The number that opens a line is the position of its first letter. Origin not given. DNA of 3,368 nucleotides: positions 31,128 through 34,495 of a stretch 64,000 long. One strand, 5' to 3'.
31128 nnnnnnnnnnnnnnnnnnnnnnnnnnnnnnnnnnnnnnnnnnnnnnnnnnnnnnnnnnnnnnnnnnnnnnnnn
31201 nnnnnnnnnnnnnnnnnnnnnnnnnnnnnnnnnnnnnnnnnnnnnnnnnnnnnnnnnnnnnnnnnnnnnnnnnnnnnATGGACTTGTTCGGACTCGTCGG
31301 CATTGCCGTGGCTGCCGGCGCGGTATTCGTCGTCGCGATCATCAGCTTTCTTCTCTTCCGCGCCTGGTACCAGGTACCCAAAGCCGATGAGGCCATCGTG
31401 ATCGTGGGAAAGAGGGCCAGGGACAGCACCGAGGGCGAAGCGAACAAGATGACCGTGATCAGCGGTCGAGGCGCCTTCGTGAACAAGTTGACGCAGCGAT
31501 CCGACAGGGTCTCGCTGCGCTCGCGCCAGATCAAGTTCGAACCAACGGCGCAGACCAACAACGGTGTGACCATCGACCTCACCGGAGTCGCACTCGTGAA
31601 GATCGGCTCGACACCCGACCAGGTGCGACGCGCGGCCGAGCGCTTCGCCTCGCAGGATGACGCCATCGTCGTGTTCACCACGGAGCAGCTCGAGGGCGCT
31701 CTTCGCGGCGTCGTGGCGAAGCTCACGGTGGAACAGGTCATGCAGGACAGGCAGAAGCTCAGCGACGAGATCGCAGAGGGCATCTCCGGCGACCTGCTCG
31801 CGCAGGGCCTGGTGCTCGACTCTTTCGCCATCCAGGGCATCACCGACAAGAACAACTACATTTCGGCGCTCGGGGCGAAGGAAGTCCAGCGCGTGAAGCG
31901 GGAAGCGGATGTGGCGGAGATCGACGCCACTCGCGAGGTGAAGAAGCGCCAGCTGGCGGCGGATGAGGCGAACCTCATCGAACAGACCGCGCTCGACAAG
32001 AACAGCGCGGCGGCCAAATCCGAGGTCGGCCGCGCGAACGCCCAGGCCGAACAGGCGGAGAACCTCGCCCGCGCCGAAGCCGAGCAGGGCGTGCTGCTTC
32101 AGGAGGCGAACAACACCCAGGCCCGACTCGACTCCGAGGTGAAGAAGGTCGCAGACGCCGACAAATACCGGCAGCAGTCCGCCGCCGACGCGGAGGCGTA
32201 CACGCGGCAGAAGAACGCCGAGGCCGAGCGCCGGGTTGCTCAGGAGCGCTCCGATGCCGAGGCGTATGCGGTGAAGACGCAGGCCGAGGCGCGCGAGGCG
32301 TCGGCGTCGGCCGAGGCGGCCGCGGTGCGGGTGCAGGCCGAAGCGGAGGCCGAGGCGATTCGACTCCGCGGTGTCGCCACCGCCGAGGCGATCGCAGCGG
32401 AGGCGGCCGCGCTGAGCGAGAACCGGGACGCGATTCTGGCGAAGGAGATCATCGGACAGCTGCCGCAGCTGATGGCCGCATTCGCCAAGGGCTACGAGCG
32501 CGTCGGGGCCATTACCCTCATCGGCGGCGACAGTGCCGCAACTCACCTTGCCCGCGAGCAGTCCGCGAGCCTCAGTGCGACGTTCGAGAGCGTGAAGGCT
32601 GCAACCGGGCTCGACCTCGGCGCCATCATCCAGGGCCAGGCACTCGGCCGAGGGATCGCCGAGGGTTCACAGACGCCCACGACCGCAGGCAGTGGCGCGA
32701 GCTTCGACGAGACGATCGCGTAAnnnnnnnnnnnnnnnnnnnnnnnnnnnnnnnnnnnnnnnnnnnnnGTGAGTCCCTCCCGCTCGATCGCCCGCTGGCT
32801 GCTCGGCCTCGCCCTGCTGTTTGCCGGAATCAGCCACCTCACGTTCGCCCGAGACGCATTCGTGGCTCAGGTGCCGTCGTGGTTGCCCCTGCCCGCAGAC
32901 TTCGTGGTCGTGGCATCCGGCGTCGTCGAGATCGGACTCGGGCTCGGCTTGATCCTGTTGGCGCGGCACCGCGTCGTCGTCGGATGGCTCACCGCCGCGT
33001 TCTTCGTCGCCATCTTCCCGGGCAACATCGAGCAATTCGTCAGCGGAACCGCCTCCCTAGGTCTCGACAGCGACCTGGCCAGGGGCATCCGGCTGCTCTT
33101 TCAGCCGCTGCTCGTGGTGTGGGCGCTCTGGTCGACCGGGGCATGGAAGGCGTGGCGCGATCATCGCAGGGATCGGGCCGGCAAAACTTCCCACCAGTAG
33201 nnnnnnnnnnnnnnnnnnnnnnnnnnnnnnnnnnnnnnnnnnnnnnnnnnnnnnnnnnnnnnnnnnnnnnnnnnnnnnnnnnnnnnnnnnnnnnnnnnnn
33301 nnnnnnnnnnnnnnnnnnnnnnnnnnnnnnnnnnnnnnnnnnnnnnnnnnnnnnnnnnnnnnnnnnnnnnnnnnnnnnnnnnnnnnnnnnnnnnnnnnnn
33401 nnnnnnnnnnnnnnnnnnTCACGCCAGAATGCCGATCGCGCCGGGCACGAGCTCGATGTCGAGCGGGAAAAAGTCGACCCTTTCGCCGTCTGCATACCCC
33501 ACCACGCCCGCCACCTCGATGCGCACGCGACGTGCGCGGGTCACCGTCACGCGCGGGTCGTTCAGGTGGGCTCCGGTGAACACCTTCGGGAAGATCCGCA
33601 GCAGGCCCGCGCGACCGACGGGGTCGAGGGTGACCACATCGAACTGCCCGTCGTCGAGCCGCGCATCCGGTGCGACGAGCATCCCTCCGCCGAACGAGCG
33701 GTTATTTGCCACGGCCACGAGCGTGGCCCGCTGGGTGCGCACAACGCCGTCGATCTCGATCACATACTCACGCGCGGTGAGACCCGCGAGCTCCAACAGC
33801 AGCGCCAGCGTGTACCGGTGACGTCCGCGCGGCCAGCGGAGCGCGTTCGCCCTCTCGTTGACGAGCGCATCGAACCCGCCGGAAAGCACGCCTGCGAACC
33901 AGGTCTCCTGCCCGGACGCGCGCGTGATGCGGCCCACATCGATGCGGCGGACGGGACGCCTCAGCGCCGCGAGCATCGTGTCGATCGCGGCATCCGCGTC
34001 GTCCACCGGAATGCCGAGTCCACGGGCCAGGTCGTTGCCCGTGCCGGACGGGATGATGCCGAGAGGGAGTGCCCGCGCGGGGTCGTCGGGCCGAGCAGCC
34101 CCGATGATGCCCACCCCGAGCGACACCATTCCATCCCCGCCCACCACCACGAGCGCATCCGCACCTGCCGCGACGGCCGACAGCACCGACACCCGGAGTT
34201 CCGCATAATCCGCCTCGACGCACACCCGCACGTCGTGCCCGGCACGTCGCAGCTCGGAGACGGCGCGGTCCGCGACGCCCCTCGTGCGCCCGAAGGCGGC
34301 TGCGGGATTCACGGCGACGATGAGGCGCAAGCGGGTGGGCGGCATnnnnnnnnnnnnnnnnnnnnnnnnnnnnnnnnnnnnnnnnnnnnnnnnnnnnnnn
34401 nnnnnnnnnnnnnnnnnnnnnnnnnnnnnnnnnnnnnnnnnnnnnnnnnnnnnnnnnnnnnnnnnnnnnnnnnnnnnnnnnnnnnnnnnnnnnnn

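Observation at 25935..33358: Bacteriocin island: toxin gene followed by YdbS/YdbT-like PH-domain proteins, a two-component system, flotillin and DoxX, bounded by a phage-type GIY-YIG gene and tRNA-Glu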

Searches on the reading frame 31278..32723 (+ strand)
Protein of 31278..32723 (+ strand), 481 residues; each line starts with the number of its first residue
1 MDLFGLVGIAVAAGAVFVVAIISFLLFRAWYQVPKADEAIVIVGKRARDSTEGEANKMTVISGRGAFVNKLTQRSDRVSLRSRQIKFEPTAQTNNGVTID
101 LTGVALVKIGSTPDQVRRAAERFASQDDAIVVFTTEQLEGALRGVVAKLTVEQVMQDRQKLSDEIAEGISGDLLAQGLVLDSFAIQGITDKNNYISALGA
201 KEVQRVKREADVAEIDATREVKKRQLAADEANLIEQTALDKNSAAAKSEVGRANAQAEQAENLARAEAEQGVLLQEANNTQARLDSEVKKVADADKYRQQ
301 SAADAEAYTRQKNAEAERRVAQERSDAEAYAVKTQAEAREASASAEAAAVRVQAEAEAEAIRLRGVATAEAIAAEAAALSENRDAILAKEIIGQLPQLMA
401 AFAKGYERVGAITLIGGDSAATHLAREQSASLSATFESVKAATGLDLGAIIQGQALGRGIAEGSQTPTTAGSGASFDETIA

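Call 4: search_protein_families(library=pfam, proteins=[window:31278-32723:+], max_evalue=0.01)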
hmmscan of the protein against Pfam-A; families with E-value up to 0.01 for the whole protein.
window:31278-32723:+ (481 aa): 1 family
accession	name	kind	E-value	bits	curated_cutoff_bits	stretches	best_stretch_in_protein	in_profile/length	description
PF01145.31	Band_7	-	8.6e-21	75.2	23.6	1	53-214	15-171/176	SPFH domain / Band 7 family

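Call 15: find_encoding_contigs(protein=window:31278-32720:+, flank=10000, max_places=10)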
Protein window:31278-32720:+ (481 aa): 1 contig read that carries it; 1 place shown.
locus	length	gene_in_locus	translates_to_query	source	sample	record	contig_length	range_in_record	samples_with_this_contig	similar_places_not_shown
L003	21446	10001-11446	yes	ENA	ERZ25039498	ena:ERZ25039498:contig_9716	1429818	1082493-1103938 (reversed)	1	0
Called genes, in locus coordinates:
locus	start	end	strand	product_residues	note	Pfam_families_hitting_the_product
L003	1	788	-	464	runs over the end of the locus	PF00296:Bac_luciferase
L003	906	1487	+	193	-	PF02525:Flavodoxin_2, PF03358:FMN_red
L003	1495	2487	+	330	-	PF13191:AAA_16 (weak), PF00005:ABC_tran, PF02463:SMC_N (faint), PF13304:AAA_21 (faint)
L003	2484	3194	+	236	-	PF00528:BPD_transp_1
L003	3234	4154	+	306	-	PF03180:Lipoprotein_9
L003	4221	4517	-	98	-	-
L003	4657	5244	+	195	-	-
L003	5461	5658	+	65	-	-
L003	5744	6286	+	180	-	PF03703:bPH_2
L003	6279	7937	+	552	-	PF03703:bPH_2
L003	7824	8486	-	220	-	PF00072:Response_reg, PF08281:Sigma70_r4_2, PF00196:GerE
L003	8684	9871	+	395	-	PF07730:HisKA_3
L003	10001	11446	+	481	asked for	PF01145:Band_7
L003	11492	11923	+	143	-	PF07681:DoxX (weak)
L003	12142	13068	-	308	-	PF00781:DAGK_cat, PF19279:YegS_C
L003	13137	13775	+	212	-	PF13483:Lactamase_B_3, PF12706:Lactamase_B_2 (weak)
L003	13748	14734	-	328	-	-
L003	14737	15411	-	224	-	PF13411:MerR_1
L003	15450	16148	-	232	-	PF07385:Lyx_isomer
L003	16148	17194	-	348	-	PF00248:Aldo_ket_red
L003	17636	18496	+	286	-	PF00248:Aldo_ket_red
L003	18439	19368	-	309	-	PF00126:HTH_1, PF03466:LysR_substrate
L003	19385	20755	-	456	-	PF07690:MFS_1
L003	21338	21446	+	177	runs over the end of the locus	PF00041:fn3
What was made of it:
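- Checked: The only nearby ABC genes are a MetNIQ-type importer at 22.8-25.4 kb (call 15).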

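Call 23: find_related_loci(query=window:31278-32720:+, collection=genome_contigs, flank=10000)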
Query window:31278-32720:+ (481 aa) in genome_contigs; peptide patterns used: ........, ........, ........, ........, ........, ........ (x = any residue, [..] = any of these).
213 stretches matched a pattern; 60 encode a relative of the query (tblastn E <= 1e-3); 60 distinct loci.
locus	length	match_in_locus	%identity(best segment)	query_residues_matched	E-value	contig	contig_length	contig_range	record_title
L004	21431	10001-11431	90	1-476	0e+0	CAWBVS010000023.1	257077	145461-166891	MAG: uncultured Actinomycetota bacterium isolate MFD09730.bin.3.281 genome assembly, contig: contig_8225, whole genome s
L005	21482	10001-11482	85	1-476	0e+0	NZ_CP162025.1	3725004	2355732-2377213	Microbacterium sp. HA-8 chromosome, complete genome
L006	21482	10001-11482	86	1-472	0e+0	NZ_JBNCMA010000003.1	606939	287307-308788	Microbacterium sp. DT81.1 NODE_3_length_606939_cov_31.071263, whole genome shotgun sequence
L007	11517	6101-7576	87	1-470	0e+0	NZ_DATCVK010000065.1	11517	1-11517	MAG: Microbacterium sp. isolate SMAG_U7383 k141_110730, whole genome shotgun sequence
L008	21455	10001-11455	87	1-463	0e+0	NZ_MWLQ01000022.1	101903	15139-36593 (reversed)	Microbacterium sp. B35-30 B35-30_R1_contig_21, whole genome shotgun sequence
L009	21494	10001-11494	86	1-470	0e+0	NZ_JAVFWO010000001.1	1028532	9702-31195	Microbacterium psychrotolerans strain QXD-8 NODE_1_length_1028532_cov_169.543788, whole genome shotgun sequence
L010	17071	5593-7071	85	1-472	0e+0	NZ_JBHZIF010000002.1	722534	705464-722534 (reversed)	Microbacterium sp. P02 Scaffold1_2, whole genome shotgun sequence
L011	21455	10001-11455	87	1-463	0e+0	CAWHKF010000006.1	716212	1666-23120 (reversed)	MAG: uncultured Actinomycetota bacterium isolate MFD02840.bin.2.309 genome assembly, contig: contig_18570, whole genome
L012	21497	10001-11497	83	1-475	0e+0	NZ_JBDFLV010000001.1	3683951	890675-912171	Microbacterium sp. 1P10UE contig_1, whole genome shotgun sequence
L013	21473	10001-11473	86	1-469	0e+0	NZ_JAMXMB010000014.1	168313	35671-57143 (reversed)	Microbacterium yannicii strain DSM 23203 29, whole genome shotgun sequence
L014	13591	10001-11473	86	1-469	0e+0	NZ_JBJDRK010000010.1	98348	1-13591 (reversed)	Microbacterium sp. ZW T2_14 ZW_T2_14_contig_010, whole genome shotgun sequence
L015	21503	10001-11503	82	1-474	0e+0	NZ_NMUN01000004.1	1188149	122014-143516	Microbacterium sp. BR1 cont04, whole genome shotgun sequence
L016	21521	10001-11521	82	1-479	0e+0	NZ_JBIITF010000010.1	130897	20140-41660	MAG: Microbacterium sp. isolate ME2004-06-11_3300042997_group2_bin61 Rohwer_bin147_scaffold_49_c1, whole genome shotgun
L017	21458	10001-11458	84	1-464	0e+0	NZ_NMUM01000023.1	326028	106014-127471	Microbacterium lacus strain SDZm4 ref_40_len:326028, whole genome shotgun sequence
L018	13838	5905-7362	84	1-464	0e+0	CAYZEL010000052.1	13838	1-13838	MAG TPA_asm: uncultured Microbacterium sp. isolate SRP302447_co1_7 genome assembly, contig: NODE_11770_length_13838_cov_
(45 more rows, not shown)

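Call 45: list_cluster_members(proteins=[P0013, P0003, window:31278-32720:+, window:25935-26519:+])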
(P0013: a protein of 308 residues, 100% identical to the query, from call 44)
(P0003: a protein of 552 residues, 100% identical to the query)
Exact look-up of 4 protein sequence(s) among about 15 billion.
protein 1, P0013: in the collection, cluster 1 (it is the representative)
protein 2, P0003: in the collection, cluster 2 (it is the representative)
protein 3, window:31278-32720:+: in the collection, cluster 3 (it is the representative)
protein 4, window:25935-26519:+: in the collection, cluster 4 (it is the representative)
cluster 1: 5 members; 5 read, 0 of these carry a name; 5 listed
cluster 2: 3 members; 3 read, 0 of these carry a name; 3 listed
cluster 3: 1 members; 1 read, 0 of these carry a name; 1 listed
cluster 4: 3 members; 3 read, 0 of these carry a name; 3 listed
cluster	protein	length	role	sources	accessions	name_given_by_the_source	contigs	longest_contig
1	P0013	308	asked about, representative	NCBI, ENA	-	-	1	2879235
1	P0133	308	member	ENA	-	-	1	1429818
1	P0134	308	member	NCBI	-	-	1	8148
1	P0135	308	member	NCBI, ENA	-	-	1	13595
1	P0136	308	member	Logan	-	-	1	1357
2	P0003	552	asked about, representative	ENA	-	-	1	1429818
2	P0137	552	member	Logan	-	-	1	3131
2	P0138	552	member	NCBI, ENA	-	-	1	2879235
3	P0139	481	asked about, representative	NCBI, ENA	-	-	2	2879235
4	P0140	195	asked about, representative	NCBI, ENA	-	-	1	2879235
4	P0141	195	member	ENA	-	-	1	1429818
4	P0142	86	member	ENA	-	-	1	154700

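Call 60: search_protein_families(library=ncbifam, proteins=[L003:5744-6286:+, window:31278-32723:+], max_evalue=0.01)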
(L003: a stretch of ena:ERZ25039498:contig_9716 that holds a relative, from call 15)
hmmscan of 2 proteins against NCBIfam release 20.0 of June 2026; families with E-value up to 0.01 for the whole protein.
L003:5744-6286:+ (180 aa): 1 family
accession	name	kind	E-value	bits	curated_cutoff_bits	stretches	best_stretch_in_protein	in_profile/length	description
NF040894.1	puhB_PGC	equivalog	0.0017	18.2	110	1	49-132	49-132/176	photosynthetic complex putative assembly protein PuhB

window:31278-32723:+ (481 aa): 1 family
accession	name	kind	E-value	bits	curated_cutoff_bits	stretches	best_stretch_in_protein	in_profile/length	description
NF058507.1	FlotScfldFlot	equivalog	7e-57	193.5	700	2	14-281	4-276/477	flotillin lipid rafts scaffold protein FloT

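Call 76: search_protein_families(library=padloc, proteins=[L003:5744-6286:+, window:31278-32723:+], max_evalue=0.001)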
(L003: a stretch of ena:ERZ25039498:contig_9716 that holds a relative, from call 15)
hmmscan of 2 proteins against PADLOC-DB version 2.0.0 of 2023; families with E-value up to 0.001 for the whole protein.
L003:5744-6286:+ (180 aa): 0 families

window:31278-32723:+ (481 aa): 0 families

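Call 98: search_solved_structures(query=L003:5744-6283:+, max_evalue=1)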
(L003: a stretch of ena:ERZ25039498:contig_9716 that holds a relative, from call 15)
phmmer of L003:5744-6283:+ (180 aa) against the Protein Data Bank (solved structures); distinct sequences matched with E-value up to 1: 0.

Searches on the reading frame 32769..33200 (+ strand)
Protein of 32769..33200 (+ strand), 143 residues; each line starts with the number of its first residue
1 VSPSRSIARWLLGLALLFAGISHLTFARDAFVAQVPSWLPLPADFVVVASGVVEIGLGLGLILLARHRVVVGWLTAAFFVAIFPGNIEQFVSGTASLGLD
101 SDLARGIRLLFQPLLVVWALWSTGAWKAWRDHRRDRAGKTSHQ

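Call 4: search_protein_families(library=pfam, proteins=[window:32769-33200:+], max_evalue=0.01)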
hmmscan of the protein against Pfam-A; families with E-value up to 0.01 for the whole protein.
window:32769-33200:+ (143 aa): 2 families
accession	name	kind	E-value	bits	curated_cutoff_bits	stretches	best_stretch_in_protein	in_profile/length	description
PF07681.17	DoxX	-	1.8e-06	28.9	23.6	1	7-83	4-81/85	DoxX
PF07291.16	MauE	-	0.0011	19.7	27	1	6-81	6-82/128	Methylamine utilisation protein MauE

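Call 60: search_protein_families(library=ncbifam, proteins=[window:32769-33200:+], max_evalue=0.01)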
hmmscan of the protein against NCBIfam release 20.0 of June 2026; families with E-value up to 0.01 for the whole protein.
window:32769-33200:+ (143 aa): 0 families

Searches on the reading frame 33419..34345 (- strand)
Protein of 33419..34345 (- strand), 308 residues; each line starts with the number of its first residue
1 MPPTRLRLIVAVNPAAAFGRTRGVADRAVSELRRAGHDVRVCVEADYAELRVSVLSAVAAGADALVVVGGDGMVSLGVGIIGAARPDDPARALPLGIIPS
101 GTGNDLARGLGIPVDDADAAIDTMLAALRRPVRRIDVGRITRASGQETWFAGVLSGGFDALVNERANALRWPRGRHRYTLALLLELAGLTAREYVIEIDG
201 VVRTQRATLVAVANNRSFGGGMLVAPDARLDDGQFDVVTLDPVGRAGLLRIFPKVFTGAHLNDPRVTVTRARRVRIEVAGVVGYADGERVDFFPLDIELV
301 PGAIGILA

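Call 4: search_protein_families(library=pfam, proteins=[window:33419-34345:-], max_evalue=0.01)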
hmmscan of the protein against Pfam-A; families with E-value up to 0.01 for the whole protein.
window:33419-34345:- (308 aa): 2 families
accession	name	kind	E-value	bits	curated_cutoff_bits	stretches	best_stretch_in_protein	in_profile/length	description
PF19279.4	YegS_C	-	1.2e-48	165.3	27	1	152-307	1-157/158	YegS C-terminal NAD kinase beta sandwich-like domain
PF00781.29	DAGK_cat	-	3.5e-20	72.3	23.6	1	8-139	2-124/125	Diacylglycerol kinase catalytic domain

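Call 44: find_homologous_proteins(query=window:33419-34345:-, max_evalue=1e-40)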
Query window:33419-34345:- (308 aa): 2011 proteins with E <= 1e-40 among 8000 candidates; the best 120 are listed.
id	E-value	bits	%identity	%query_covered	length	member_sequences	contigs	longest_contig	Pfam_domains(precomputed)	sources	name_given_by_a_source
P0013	3.6e-190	649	100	100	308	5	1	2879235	PF00781.30,PF19279.5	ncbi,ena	-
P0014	2.6e-113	397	84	72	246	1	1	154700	PF00781.30,PF19279.5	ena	-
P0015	3.8e-102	360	62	100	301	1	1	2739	PF00781.30,PF19279.5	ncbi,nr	ncbi:MAG: diacylglycerol kinase [Burkholderiaceae bacterium]|nr:diacylglycerol kinase [Microbacteria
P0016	1.2e-101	358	60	98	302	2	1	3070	PF00781.30,PF19279.5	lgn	-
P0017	4.0e-101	357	58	98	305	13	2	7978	PF00781.30,PF19279.5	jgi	jgi:diacylglycerol kinase (ATP)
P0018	1.7e-100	355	57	99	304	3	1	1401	PF00781.30,PF19279.5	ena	-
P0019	3.3e-100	354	59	100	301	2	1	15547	PF00781.30,PF19279.5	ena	-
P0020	4.9e-100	353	57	100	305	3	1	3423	PF00781.30,PF19279.5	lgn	-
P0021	9.2e-100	352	57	99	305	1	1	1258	PF00781.30,PF19279.5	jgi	jgi:diacylglycerol kinase (ATP)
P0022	1.1e-99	352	57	100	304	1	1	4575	PF00781.30,PF19279.5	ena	-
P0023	1.7e-99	351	57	99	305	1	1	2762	PF00781.30,PF19279.5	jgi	jgi:diacylglycerol kinase (ATP)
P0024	2.1e-99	351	58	99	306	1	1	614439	PF00781.30,PF19279.5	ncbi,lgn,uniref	ncbi:diacylglycerol kinase [Parafrigoribacterium soli]|uniref:diacylglycerol kinase n=1 Tax=Parafrig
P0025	3.8e-99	350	58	99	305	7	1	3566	PF00781.30,PF19279.5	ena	-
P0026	3.9e-99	350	57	99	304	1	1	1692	PF00781.30,PF19279.5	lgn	-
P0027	5.2e-99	350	56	98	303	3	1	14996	PF00781.30,PF19279.5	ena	-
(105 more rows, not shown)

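Call 46: find_encoding_contigs(protein=P0024, flank=10000, max_places=2)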
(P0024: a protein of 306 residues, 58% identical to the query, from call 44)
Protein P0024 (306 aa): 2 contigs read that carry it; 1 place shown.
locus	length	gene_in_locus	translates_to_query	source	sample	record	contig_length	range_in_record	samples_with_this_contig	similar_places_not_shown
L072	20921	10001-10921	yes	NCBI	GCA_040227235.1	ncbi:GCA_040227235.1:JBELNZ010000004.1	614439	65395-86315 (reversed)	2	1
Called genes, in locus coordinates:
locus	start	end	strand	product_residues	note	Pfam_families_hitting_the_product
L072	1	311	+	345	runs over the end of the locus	PF00356:LacI, PF13377:Peripla_BP_3 (weak)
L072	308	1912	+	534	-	PF00890:FAD_binding_2 (weak), PF12831:FAD_oxidored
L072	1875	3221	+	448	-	PF01547:SBP_bac_1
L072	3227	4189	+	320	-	PF00528:BPD_transp_1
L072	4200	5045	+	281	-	PF00528:BPD_transp_1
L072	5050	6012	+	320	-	PF05448:AXE1, PF00326:Peptidase_S9 (weak)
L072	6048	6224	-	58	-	-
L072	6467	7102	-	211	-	PF13483:Lactamase_B_3, PF23023:Anti-Pycsar_Apyc1 (faint), PF12706:Lactamase_B_2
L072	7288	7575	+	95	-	PF02583:Trns_repr_metal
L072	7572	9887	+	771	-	PF00122:E1-E2_ATPase, PF00702:Hydrolase, PF08282:Hydrolase_3 (faint)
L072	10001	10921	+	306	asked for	PF00781:DAGK_cat, PF19279:YegS_C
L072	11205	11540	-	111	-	-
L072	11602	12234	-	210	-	PF01909:NTP_transf_2, PF18765:Polbeta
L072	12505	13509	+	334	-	PF03741:TerC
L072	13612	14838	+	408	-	PF00498:FHA (weak)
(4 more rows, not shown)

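Call 47: find_encoding_contigs(protein=P0013, flank=2000, max_places=4)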
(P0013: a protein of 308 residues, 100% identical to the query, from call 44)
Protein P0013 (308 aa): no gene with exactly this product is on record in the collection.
